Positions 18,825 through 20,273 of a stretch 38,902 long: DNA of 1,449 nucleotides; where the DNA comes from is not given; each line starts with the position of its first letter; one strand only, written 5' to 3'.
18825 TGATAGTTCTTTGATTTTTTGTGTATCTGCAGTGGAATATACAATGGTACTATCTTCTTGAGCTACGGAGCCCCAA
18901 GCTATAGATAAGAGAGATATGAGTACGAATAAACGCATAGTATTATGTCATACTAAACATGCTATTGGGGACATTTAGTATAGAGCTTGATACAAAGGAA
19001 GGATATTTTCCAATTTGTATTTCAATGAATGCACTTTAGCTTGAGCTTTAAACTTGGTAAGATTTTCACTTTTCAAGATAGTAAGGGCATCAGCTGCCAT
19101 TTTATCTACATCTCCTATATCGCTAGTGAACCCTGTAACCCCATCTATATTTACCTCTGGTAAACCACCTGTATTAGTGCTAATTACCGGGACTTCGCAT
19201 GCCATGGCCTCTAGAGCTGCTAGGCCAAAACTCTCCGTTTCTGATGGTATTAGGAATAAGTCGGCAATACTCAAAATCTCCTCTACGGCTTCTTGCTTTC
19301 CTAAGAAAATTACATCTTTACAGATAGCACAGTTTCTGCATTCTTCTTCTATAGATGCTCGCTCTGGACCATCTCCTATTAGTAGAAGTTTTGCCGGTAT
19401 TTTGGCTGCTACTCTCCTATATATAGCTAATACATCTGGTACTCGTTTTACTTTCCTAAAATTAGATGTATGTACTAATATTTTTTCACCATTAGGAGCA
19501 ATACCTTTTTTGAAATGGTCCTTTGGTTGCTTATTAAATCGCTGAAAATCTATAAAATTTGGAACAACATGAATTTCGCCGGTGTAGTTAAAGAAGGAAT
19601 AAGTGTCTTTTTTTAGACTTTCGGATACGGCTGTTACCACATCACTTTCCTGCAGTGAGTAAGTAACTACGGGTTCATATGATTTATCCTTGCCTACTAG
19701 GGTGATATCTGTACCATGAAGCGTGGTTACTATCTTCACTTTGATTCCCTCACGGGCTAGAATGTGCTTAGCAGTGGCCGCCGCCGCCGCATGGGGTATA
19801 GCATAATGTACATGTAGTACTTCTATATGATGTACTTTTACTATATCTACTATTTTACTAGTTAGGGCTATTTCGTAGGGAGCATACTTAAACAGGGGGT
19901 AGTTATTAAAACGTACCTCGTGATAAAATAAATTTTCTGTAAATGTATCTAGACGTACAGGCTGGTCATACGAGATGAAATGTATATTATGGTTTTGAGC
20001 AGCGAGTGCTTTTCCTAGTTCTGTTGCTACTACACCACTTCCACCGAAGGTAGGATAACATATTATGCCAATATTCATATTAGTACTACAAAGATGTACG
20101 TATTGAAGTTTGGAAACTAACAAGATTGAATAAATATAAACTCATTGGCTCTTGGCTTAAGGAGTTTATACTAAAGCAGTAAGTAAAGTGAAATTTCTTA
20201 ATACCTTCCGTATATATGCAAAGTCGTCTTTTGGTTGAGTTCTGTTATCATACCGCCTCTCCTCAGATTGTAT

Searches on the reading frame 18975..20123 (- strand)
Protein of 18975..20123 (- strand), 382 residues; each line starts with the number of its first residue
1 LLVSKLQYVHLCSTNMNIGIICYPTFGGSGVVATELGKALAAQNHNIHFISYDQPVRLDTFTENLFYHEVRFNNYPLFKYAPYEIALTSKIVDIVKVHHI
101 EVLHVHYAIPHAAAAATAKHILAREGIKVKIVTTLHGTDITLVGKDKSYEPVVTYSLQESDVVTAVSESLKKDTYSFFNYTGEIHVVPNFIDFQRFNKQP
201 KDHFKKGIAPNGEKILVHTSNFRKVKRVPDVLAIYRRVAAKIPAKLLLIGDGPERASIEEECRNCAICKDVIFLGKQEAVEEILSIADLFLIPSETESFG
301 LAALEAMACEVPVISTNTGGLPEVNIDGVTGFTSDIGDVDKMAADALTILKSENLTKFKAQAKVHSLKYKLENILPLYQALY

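Call 63: search_protein_families(library=pfam, max_evalue=0.00001, proteins=[window:18975-20123:-])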
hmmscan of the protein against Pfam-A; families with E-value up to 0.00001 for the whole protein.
window:18975-20123:- (382 aa): 6 families
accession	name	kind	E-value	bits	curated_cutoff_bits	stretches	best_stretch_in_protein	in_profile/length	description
PF00534.26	Glycos_transf_1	-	6.4e-36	123.9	26.4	1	202-356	4-163/172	Glycosyl transferases group 1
PF13692.12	Glyco_trans_1_4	-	2.9e-29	102.6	27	1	214-351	2-141/142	Glycosyl transferases group 1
PF13439.12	Glyco_transf_4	-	1.1e-25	91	28.5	1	26-195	1-170/170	Glycosyltransferase Family 4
PF13477.12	Glyco_trans_4_2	-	1.1e-12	48.7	23.4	1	21-166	2-138/139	Glycosyl transferase 4-like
PF13579.12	Glyco_trans_4_4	-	7.2e-12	46.4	29.7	1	27-189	1-157/158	Glycosyl transferase 4-like domain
PF20706.3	GT4-conflict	-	7.2e-10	38.8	26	1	273-322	268-317/385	Family 4 Glycosyltransferase in conflict systems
